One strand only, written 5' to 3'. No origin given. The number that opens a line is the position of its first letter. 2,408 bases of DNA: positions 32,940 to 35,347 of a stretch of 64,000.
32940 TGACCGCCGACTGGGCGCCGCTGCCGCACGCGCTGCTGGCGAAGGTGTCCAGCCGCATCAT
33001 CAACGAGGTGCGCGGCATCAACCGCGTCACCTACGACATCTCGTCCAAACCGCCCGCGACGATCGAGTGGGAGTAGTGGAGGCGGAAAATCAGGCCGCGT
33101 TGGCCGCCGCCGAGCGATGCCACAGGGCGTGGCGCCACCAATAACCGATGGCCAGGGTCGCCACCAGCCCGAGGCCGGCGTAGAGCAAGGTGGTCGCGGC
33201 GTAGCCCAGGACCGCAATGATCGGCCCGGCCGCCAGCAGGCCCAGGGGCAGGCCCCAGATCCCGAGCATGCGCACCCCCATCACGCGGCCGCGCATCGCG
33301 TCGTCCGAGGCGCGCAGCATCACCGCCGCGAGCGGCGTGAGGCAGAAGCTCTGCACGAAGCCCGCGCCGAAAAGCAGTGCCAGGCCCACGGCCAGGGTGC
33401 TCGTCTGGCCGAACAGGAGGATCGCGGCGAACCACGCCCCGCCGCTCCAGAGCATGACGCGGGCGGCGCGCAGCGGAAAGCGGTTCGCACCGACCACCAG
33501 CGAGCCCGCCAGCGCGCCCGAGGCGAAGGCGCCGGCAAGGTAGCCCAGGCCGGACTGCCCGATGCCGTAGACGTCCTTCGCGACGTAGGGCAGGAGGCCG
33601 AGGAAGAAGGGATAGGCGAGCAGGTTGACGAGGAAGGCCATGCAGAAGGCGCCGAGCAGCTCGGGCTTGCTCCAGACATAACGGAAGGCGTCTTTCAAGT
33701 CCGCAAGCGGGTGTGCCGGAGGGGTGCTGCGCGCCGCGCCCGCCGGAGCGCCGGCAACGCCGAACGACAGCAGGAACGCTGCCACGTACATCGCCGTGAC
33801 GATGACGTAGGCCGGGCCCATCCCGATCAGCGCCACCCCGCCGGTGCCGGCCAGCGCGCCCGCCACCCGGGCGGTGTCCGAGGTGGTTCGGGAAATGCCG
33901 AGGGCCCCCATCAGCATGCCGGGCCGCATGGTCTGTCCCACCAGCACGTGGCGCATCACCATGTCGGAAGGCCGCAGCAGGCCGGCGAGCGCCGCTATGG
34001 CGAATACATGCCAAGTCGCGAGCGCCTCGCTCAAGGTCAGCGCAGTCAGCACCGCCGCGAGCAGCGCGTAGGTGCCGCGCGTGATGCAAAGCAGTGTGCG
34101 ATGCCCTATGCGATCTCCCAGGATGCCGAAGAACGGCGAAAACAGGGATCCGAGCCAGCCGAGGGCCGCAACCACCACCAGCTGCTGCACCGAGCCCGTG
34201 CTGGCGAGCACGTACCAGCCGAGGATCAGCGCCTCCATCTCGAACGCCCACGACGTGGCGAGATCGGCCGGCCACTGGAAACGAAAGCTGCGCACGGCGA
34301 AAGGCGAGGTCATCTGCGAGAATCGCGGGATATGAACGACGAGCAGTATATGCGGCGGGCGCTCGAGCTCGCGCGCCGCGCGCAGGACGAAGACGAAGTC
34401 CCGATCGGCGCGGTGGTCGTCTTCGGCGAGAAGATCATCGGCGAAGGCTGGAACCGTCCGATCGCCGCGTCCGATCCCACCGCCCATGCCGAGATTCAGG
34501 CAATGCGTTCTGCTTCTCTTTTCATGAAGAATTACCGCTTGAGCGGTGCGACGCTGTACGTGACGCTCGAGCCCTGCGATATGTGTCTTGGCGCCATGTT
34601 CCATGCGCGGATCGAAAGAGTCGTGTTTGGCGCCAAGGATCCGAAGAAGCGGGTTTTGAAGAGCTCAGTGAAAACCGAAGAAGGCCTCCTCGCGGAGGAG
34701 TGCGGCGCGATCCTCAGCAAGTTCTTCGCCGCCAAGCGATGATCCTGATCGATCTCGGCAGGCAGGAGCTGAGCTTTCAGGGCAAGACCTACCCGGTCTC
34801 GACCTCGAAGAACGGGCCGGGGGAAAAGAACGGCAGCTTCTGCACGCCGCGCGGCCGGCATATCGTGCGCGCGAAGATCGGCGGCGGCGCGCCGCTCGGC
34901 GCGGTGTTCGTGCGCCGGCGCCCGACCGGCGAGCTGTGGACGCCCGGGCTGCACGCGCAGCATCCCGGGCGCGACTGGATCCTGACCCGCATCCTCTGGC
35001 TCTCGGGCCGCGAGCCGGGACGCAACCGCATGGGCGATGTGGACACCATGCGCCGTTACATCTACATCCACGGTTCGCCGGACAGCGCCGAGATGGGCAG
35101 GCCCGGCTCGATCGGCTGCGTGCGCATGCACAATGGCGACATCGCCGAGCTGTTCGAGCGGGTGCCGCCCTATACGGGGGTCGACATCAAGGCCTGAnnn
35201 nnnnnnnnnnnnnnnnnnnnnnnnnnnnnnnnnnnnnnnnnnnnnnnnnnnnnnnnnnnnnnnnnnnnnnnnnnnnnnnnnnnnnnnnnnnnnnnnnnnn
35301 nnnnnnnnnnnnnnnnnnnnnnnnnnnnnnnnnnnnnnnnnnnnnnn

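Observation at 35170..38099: MtnA translationally coupled to an aldolase-SDR fusion: candidate new DHAP-shunt variant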

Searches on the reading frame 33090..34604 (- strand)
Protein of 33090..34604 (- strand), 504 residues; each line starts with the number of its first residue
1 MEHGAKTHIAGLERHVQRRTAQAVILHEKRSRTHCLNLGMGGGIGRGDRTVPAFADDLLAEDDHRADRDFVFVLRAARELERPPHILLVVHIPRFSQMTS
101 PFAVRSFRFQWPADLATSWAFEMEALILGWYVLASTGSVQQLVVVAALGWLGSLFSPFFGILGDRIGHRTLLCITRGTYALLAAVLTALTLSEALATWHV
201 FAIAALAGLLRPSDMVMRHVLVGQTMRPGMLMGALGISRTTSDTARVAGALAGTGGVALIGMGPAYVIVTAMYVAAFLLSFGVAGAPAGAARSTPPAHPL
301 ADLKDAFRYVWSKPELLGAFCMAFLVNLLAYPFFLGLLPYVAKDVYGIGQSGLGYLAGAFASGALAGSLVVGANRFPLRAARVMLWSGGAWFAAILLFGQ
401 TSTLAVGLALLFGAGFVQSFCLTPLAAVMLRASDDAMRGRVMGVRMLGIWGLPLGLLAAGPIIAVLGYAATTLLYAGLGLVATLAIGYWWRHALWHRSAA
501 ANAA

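Call 17: search_protein_families(library=pfam, proteins=[window:33090-34604:-], max_evalue=0.001)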
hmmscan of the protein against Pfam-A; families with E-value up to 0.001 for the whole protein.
window:33090-34604:- (504 aa): 2 families
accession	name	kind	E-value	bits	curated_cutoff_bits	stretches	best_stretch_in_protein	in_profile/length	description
PF07690.21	MFS_1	-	4.3e-18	65.8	33.4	2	127-447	18-337/347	Major Facilitator Superfamily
PF05977.19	MFS_3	-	2.9e-09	36.3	27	1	99-492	4-395/524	Transmembrane secretion effector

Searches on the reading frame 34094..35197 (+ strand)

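Call 17: search_protein_families(library=pfam, proteins=[window:34094-35197:+], max_evalue=0.001)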
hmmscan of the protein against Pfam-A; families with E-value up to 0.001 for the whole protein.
window:34094-35197:+ (367 aa): 1 family
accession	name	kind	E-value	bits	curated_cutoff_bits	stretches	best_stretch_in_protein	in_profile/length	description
PF03734.19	YkuD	-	4.4e-16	60.2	23.4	1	217-365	4-146/146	L,D-transpeptidase catalytic domain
